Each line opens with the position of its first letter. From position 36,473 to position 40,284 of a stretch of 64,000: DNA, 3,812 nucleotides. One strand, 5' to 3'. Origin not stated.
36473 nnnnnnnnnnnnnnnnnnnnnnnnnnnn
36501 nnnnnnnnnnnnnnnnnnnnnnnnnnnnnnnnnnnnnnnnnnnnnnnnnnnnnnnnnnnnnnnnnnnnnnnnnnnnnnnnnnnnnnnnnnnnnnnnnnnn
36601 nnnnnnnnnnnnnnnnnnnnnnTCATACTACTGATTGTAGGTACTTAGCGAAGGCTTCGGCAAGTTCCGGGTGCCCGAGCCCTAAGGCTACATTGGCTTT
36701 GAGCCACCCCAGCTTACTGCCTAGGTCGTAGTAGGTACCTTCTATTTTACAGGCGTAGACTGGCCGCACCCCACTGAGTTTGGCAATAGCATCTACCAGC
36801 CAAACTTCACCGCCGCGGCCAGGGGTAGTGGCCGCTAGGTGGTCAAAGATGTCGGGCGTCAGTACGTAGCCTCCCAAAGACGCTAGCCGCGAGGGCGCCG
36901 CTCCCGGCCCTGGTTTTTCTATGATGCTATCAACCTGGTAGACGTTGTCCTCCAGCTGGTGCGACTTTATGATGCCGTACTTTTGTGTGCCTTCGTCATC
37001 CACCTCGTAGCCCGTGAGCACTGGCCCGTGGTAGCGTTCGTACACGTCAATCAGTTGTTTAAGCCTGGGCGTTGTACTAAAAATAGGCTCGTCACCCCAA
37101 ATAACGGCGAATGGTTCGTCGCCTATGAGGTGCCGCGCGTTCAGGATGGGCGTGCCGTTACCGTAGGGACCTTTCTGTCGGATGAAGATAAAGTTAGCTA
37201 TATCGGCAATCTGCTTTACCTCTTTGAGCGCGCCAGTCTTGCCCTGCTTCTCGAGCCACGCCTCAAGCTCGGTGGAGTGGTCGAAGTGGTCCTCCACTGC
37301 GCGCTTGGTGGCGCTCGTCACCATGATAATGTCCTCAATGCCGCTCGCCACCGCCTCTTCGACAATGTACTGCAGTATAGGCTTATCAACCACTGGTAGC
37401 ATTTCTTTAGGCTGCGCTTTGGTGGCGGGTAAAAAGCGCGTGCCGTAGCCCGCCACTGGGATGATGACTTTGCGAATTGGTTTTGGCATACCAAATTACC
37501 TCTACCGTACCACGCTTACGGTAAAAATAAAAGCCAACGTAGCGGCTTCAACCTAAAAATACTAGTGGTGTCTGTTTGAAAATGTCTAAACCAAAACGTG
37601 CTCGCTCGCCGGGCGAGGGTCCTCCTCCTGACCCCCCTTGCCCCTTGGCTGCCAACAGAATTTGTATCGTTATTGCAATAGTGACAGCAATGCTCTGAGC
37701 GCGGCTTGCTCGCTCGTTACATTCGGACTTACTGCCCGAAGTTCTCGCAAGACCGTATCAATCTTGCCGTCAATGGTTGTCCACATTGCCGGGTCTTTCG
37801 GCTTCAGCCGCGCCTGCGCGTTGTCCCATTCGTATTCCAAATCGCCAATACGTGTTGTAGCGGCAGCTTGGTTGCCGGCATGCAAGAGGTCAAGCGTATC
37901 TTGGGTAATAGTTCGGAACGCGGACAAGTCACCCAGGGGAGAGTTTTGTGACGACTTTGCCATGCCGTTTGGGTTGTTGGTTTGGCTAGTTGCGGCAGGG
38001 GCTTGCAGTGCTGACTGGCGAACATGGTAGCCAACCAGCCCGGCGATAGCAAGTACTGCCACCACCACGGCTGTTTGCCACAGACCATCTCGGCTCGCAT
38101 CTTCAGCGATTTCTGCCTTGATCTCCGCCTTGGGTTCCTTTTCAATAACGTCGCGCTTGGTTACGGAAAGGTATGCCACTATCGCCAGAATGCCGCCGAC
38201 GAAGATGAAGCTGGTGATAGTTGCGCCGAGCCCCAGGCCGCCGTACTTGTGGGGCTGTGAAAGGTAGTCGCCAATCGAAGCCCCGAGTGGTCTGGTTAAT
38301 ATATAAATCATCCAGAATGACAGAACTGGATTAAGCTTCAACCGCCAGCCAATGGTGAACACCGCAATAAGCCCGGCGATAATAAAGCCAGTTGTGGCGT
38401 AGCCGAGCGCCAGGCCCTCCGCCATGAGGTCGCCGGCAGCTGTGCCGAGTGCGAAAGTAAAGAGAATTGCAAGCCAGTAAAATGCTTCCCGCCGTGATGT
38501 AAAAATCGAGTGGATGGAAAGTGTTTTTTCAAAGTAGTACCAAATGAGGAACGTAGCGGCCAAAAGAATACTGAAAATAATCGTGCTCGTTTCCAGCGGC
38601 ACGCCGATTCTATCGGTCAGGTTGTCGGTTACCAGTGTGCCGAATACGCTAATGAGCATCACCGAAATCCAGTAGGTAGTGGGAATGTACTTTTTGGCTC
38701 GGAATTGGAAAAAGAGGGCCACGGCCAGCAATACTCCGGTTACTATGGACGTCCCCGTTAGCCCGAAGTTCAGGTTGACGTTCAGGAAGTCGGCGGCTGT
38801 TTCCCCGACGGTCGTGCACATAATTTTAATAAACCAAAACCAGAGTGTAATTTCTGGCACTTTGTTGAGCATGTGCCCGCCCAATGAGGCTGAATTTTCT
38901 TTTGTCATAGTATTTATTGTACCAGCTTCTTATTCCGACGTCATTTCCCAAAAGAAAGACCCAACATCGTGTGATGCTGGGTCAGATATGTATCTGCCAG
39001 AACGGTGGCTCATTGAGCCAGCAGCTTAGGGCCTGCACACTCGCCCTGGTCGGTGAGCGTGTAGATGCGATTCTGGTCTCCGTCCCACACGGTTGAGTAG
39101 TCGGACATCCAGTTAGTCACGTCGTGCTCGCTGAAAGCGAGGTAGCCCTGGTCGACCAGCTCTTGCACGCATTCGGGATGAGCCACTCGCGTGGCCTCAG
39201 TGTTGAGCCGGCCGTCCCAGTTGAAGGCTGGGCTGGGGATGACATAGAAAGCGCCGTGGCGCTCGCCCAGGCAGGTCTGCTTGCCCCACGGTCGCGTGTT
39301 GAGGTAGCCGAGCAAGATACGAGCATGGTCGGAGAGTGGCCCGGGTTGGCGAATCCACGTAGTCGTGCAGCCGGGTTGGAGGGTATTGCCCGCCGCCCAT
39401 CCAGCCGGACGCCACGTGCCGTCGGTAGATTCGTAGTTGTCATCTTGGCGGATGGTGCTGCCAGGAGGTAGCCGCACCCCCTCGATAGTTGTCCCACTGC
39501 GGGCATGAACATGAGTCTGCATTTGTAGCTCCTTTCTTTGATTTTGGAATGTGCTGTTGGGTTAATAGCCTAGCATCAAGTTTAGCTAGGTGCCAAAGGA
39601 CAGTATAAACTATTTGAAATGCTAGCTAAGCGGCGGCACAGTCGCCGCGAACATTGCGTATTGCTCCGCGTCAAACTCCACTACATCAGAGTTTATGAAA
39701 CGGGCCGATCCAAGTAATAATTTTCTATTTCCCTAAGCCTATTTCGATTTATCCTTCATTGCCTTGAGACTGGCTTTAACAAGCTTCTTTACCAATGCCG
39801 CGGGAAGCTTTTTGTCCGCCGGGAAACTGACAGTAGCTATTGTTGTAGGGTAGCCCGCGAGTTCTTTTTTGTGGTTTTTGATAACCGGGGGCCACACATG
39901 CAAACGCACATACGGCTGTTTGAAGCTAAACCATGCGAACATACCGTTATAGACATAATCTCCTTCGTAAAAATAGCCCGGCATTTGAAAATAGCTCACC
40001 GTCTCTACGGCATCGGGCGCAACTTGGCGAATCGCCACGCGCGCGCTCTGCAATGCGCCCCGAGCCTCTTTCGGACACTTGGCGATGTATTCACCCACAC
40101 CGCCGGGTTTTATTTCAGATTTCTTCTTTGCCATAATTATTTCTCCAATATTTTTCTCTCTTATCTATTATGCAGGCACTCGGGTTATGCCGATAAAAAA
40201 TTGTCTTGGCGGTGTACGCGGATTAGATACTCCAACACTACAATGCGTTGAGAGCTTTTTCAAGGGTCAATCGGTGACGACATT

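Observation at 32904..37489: Operon of four TrbC/VirB2-like pilin-fold paralogues co-transcribed with galU and a sugar-binding lipoprotein, convergent on the glycosylation locus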

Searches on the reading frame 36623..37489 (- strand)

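Call 3: search_protein_families(library=pfam, proteins=[window:36623-37489:-], max_evalue=1)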
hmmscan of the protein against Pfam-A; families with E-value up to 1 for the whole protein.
window:36623-37489:- (288 aa): 4 families
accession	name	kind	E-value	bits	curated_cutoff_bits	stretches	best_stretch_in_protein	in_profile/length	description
PF00483.29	NTP_transferase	-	2.8e-25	89.7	21.2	1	8-266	2-239/245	Nucleotidyl transferase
PF12804.13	NTP_transf_3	-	6.9e-05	23.5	27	1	9-95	2-80/160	MobA-like NTP transferase domain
PF01128.25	IspD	-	0.022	15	27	1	8-62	3-55/221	2-C-methyl-D-erythritol 4-phosphate cytidylyltransferase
PF02348.25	CTP_transf_3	-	0.22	11.7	22.6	1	28-63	16-51/217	Cytidylyltransferase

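Call 4: search_protein_families(library=ncbifam, proteins=[window:36623-37489:-], max_evalue=1)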
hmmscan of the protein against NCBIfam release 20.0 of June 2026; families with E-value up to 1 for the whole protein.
window:36623-37489:- (288 aa): 35 families (the best 25 are shown)
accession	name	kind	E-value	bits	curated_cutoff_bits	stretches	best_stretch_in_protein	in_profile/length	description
TIGR01099.1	galU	equivalog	1.2e-99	333.1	326.8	1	5-265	1-261/261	UTP--glucose-1-phosphate uridylyltransferase GalU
NF009928.0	PRK13389.1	equivalog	1.7e-62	211.3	548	1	4-286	7-296/302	UTP--glucose-1-phosphate uridylyltransferase GalU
NF007516.0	PRK10122.1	equivalog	1.9e-59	201.3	534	1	7-285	5-292/297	UTP--glucose-1-phosphate uridylyltransferase GalF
TIGR01105.1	galF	equivalog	3.8e-55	187.2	659.2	1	7-274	5-281/297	GalU regulator GalF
TIGR03992.1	Arch_glmU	subfamily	1e-31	110.2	292.1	2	99-266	73-224/393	bifunctional sugar-1-phosphate nucleotidylyltransferase/acetyltransferase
TIGR01208.1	rmlA_long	equivalog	1.1e-26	93.6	320.25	1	7-268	1-233/353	glucose-1-phosphate thymidylyltransferase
NF041173.1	Sug_nt_acttase_Thmprot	equivalog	1.9e-21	76.5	600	2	97-266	69-224/405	bifunctional sugar-1-phosphate nucleotidylyltransferase/acetyltransferase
NF041313.1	UDPGP_AglF_Halo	equivalog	6.7e-21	74.8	400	2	8-72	3-67/234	UTP--glucose-1-phosphate uridylyltransferase AglF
TIGR01207.1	rmlA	equivalog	2.5e-13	49.8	360.65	2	8-63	2-57/286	glucose-1-phosphate thymidylyltransferase RfbA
NF045761.1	NAMPUrTaseMurU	equivalog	2.1e-10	40.9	250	1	7-72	2-67/226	N-acetylmuramate alpha-1-phosphate uridylyltransferase MurU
NF012024.0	PRK15480.1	equivalog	2.2e-10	40.1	588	1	5-60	3-58/292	glucose-1-phosphate thymidylyltransferase RfbA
NF052502.1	man1P_GTase_Rv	exception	4.7e-10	38.9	440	1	8-88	3-83/352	mannose-1-phosphate guanylyltransferase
TIGR01173.1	glmU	equivalog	9.1e-10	37.9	366.85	2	7-93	2-83/452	bifunctional UDP-N-acetylglucosamine diphosphorylase/glucosamine-1-phosphate N-acetyltransferase GlmU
NF010933.0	PRK14353.1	equivalog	9.3e-08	31.1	505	2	7-93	7-90/453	bifunctional UDP-N-acetylglucosamine diphosphorylase/glucosamine-1-phosphate N-acetyltransferase GlmU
NF049965.1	GlMnHpPGnyltfHddC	equivalog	3.1e-07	30.3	300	1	7-95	2-95/221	D-glycero-D-manno-heptose 1-phosphate guanosyltransferase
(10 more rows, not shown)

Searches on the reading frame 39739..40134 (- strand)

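Call 9: search_protein_families(library=pfam, proteins=[window:39739-40134:-], max_evalue=0.001)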
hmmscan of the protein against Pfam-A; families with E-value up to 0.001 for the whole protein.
window:39739-40134:- (131 aa): 1 family
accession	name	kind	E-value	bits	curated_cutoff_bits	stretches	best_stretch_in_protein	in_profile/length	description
PF08818.16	DUF1801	-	3.8e-08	34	27.2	1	25-122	2-84/85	Domain of unknown function (DU1801)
